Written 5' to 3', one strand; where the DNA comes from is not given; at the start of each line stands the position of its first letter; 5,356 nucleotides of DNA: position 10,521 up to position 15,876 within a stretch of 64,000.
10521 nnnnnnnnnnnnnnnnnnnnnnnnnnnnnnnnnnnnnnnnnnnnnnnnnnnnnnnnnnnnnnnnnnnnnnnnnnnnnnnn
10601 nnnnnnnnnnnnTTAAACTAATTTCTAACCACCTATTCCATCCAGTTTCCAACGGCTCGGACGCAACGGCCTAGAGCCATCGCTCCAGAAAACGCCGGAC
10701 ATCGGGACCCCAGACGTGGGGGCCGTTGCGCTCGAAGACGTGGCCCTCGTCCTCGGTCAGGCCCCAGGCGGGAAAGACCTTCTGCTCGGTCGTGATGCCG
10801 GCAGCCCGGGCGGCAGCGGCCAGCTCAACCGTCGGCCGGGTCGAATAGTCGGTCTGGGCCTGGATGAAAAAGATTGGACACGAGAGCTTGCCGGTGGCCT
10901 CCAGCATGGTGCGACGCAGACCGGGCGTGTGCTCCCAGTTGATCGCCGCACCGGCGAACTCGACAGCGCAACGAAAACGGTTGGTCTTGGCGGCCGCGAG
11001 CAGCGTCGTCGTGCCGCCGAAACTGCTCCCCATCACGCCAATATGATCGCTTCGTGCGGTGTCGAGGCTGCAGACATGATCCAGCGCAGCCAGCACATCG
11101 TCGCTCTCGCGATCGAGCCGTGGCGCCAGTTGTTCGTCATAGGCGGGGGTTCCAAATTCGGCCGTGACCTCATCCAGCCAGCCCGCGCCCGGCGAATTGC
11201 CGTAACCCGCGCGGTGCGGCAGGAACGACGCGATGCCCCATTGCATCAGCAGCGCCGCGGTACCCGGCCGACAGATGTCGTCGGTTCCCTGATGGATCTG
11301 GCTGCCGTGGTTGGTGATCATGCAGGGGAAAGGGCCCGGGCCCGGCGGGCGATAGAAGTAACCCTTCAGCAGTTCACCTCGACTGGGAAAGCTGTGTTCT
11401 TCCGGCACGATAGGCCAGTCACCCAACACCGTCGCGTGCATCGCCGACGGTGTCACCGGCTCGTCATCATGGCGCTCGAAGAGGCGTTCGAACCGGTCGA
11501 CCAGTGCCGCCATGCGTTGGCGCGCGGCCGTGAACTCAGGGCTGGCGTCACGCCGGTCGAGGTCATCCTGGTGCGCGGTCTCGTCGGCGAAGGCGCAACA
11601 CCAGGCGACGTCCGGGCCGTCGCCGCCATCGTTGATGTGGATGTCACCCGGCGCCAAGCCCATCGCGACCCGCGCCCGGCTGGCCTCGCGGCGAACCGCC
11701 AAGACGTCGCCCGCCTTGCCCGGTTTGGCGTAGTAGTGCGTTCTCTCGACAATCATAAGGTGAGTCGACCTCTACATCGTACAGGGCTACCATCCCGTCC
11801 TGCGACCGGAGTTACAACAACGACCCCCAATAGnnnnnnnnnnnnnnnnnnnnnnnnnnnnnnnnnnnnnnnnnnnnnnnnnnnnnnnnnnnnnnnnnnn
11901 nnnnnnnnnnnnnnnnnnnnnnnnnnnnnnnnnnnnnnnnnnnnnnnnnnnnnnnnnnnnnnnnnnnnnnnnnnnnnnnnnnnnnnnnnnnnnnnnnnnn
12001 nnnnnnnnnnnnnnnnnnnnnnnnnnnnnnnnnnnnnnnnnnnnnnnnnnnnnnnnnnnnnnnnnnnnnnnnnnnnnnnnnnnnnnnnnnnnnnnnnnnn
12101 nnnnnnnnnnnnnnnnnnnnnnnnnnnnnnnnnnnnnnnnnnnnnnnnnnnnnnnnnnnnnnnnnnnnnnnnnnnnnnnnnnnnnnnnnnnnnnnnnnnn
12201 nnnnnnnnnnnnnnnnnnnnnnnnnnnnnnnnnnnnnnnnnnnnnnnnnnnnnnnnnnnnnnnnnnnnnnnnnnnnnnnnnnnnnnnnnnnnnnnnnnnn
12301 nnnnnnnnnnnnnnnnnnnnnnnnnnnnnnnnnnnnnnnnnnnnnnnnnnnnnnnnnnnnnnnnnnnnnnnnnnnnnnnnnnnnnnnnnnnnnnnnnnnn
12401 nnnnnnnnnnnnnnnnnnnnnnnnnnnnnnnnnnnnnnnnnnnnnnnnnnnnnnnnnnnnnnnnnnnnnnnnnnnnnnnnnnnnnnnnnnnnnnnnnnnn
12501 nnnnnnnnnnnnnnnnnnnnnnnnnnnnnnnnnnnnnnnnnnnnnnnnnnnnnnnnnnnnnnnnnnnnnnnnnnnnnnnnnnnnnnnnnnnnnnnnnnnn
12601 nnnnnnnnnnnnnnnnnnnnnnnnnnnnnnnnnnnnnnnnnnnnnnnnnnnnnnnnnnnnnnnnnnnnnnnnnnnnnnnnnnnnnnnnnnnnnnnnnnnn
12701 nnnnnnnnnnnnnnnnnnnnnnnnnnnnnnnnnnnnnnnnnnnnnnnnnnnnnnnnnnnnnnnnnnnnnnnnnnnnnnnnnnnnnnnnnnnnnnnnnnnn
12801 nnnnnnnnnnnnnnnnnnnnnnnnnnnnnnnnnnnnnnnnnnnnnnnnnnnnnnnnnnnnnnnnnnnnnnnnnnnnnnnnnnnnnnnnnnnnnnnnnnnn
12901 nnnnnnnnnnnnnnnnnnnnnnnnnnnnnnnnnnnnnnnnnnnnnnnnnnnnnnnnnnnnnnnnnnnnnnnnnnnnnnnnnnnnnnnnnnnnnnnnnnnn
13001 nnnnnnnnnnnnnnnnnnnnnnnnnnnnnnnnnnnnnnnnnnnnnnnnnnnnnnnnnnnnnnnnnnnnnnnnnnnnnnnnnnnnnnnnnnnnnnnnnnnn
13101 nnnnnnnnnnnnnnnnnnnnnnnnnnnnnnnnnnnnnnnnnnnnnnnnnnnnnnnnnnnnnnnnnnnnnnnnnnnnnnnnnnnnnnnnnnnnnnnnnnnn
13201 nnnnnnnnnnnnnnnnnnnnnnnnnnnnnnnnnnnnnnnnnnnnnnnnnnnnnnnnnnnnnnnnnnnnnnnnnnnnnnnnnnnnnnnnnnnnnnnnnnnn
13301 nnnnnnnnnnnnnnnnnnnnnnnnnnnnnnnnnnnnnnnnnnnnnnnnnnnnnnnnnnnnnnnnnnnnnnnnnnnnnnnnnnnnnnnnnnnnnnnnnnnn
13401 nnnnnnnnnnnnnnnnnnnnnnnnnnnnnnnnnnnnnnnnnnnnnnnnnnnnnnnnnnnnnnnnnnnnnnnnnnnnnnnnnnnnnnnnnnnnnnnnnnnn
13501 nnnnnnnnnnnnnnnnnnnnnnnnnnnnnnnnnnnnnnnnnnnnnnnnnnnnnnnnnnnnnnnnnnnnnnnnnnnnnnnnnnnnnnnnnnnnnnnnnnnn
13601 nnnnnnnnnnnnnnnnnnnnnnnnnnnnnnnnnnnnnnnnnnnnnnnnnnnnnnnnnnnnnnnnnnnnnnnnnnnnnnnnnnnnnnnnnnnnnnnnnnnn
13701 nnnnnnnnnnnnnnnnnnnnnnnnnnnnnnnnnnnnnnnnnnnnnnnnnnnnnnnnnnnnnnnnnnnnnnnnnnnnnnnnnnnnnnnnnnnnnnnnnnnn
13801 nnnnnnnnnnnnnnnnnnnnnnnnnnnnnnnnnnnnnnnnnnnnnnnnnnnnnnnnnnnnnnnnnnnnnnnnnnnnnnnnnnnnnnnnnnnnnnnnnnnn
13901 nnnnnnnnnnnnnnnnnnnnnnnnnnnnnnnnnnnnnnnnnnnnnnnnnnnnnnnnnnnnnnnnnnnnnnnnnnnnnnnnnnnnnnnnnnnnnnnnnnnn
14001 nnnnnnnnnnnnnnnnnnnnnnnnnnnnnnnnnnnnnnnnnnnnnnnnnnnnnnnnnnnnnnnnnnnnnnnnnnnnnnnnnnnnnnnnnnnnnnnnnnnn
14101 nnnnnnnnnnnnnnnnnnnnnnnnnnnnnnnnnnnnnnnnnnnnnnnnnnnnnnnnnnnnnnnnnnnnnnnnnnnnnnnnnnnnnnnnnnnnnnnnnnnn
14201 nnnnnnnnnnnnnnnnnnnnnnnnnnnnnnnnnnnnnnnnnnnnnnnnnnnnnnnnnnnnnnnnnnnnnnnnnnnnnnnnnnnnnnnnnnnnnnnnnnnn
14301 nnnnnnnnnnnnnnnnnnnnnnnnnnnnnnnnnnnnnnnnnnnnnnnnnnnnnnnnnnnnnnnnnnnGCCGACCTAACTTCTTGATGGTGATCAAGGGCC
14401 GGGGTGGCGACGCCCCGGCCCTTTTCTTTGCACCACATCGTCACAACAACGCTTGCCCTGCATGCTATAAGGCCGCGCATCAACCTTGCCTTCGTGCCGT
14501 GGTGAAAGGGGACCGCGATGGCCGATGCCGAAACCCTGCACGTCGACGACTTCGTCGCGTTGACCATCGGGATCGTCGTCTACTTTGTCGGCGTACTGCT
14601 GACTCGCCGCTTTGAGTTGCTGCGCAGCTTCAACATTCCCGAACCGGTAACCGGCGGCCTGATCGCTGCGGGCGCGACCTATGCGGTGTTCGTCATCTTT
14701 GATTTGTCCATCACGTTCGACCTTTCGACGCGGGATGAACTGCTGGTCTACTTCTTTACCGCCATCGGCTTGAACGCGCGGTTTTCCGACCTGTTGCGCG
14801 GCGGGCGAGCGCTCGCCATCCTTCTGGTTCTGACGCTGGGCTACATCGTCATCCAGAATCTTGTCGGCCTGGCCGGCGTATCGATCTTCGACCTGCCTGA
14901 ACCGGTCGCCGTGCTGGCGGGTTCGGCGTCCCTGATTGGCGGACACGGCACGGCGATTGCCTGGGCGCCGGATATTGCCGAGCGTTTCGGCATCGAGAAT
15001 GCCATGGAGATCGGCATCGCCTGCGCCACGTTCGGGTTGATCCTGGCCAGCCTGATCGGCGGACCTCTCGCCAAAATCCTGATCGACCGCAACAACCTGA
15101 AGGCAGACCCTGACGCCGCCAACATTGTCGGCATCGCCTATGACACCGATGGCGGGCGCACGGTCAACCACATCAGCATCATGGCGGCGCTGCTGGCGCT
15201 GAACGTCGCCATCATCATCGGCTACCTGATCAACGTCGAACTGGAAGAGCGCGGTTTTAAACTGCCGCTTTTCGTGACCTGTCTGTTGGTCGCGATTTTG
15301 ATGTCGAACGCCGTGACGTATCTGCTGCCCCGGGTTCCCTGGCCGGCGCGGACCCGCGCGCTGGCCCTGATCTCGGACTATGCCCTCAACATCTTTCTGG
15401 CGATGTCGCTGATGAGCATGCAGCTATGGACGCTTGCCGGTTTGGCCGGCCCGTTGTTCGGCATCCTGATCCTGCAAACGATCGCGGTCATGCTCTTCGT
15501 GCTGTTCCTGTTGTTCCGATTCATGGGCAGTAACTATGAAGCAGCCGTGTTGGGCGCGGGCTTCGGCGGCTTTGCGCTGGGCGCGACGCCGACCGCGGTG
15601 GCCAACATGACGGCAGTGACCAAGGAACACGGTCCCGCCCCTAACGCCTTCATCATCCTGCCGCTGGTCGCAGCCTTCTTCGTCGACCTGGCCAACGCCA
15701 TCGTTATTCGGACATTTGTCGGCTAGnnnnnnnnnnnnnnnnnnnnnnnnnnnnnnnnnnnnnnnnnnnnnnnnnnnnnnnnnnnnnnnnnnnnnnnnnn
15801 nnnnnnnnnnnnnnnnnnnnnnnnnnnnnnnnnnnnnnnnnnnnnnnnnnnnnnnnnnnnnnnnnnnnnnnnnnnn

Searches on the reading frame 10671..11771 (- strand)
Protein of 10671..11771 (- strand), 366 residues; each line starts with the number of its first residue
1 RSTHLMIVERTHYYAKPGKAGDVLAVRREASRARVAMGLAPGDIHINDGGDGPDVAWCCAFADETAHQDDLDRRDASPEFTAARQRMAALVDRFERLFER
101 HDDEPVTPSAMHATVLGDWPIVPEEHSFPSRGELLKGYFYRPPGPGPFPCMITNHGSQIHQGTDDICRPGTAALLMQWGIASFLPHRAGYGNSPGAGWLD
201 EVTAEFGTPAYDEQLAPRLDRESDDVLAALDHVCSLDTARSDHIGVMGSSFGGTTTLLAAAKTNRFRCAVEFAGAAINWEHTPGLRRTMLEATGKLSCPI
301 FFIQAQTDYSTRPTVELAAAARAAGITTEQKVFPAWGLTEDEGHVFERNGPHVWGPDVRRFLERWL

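Call 7: search_protein_families(library=ncbifam, proteins=[window:10671-11771:-], max_evalue=0.00001)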
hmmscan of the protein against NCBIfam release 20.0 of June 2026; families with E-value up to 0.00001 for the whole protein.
window:10671-11771:- (366 aa): 1 family
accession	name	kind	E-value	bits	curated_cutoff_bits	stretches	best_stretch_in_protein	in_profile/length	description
NF053518.1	DipepPtdsDpp5Prph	equivalog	3.7e-06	25.7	900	0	185-275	462-540/655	dipeptidyl-peptidase Dpp5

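Call 54: search_protein_families(library=pfam, proteins=[window:10671-11771:-], max_evalue=0.001)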
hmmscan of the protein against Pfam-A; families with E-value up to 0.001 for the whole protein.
window:10671-11771:- (366 aa): 5 families
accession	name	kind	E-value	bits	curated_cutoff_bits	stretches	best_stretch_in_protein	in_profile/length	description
PF00326.27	Peptidase_S9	-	5.7e-11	42.8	22.6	1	220-274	42-97/213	Prolyl oligopeptidase family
PF01738.24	DLH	-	4.2e-08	33.5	21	1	210-334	65-182/217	Dienelactone hydrolase family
PF03403.19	PAF-AH_p_II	-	1.4e-05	24.3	20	1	237-273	219-252/372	Platelet-activating factor acetylhydrolase, isoform II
PF02129.25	Peptidase_S15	-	4.9e-05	23.6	23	1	219-280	73-134/262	X-Pro dipeptidyl-peptidase (S15 family)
PF12146.15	Hydrolase_4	-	0.00053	19.8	27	0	172-296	24-133/239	Serine aminopeptidase, S33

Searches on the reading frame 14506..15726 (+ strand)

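Call 6: search_protein_families(library=ncbifam, proteins=[window:14506-15726:+], max_evalue=0.00001)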
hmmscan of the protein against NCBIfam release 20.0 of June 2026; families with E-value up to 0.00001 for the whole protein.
window:14506-15726:+ (406 aa): 1 family
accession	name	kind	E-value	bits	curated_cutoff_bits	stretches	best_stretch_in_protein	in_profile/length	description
TIGR00210.1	gltS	equivalog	6e-122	407.2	310.75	1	14-405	4-394/398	sodium/glutamate symporter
